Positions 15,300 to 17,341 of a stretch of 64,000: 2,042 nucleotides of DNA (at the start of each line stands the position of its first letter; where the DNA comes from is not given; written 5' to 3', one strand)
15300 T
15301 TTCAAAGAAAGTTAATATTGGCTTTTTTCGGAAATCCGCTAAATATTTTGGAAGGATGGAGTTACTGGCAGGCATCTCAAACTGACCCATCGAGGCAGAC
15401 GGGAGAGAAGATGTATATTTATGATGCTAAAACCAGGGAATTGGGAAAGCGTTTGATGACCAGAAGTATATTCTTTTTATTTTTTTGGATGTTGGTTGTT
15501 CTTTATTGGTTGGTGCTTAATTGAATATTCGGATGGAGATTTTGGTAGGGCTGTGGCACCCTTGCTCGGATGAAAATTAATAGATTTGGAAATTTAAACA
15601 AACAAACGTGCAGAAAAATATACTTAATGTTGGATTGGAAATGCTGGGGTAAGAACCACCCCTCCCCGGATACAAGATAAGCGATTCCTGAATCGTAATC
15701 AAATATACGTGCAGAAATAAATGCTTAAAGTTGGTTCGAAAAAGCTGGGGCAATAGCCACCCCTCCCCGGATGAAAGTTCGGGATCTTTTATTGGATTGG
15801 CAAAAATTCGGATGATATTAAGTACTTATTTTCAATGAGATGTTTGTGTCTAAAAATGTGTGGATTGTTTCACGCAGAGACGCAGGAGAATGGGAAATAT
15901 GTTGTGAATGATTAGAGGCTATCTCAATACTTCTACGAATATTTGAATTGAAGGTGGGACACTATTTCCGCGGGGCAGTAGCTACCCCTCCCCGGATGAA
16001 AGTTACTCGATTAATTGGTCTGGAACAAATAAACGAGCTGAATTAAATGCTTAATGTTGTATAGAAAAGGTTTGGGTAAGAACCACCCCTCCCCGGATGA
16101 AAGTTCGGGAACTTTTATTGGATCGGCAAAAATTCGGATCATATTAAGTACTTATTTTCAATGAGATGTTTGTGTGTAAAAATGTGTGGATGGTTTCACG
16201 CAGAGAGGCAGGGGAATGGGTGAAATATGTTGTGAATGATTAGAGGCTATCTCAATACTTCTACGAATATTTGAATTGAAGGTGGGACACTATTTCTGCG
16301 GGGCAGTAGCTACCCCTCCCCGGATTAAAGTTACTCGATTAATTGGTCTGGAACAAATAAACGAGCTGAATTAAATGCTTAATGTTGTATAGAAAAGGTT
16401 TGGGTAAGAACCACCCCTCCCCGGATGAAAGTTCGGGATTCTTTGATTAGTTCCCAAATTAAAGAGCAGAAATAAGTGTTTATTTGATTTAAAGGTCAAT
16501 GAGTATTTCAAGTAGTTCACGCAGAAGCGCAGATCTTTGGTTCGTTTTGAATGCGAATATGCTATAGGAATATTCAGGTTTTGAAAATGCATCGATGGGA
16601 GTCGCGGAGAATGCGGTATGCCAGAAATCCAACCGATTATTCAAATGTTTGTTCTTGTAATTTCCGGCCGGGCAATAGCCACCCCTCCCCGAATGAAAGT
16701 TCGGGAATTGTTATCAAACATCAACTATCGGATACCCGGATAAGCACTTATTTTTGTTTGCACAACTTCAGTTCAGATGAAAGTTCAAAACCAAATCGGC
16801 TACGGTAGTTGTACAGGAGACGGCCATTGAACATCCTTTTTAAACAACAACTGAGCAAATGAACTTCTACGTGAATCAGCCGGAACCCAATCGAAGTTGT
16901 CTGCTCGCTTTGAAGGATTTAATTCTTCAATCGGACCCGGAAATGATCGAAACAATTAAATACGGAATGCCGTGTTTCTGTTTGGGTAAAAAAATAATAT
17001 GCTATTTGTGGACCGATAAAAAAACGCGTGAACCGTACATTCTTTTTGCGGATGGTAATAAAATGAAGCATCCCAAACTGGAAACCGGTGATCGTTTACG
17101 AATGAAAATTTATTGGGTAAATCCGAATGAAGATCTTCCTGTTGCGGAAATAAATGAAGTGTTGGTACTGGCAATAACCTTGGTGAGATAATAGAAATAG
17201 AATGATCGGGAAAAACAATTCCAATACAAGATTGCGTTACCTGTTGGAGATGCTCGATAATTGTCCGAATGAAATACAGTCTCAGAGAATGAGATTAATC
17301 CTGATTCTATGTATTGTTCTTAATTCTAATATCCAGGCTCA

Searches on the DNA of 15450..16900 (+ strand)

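Call 11: search_rna_families(source=window, start=15450, end=16900, threshold=evalue, max_evalue=10)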
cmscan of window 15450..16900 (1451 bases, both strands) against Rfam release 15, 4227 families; matches with E-value up to 10: 2.
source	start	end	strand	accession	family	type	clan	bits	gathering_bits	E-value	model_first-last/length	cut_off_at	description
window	15737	15768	+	RF04325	Pestivirus-3UTR-SLIII-scrofae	Gene; sRNA;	CL00151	15.9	85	7.5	16-48/66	no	Pestivirus 3' UTR SLIII P. scrofae Atypical porcine pestivirus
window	16726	16793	-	RF01310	sR7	Gene; snRNA; snoRNA; CD-box;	-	14.2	37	2.7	1-57/57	no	Small nucleolar RNA sR7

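Call 50: search_dna_similar(query=window:15745-16075:+, collection=plasmids, mode=distant, max_evalue=0.01)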
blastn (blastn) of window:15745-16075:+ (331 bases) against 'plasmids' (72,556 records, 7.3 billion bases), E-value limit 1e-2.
No match.

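Call 51: search_dna_similar(query=window:15745-16075:+, collection=phages, mode=distant, max_evalue=0.01)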
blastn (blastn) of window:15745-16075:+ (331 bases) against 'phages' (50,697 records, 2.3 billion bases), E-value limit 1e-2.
No match.
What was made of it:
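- Tried and rejected: A distant blastn of an L+S unit against plasmids and phages gave no match (calls 50, 51).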

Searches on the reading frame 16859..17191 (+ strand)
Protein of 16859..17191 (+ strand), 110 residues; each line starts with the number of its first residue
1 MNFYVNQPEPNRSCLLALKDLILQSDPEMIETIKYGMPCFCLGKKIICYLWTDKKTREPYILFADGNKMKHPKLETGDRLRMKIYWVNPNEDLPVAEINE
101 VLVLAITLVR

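Call 14: search_protein_families(library=pfam, proteins=[window:16859-17191:+])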
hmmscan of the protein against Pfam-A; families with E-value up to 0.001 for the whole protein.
window:16859-17191:+ (110 aa): 1 family
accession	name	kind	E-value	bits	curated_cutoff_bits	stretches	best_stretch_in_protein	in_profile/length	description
PF08818.16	DUF1801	-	5.4e-11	43.2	27.2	1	12-102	2-81/85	Domain of unknown function (DU1801)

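Call 22: find_encoding_contigs(protein=window:16859-17191:+, flank=10000, max_places=10)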
Protein window:16859-17191:+ (110 aa): 1 contig read that carries it; 1 place shown.
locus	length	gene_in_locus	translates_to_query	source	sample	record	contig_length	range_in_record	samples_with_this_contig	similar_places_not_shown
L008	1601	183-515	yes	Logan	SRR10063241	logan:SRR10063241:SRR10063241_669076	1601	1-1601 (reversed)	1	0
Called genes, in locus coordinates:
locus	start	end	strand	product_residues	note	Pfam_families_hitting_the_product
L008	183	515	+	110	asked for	PF08818:DUF1801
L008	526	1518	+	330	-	-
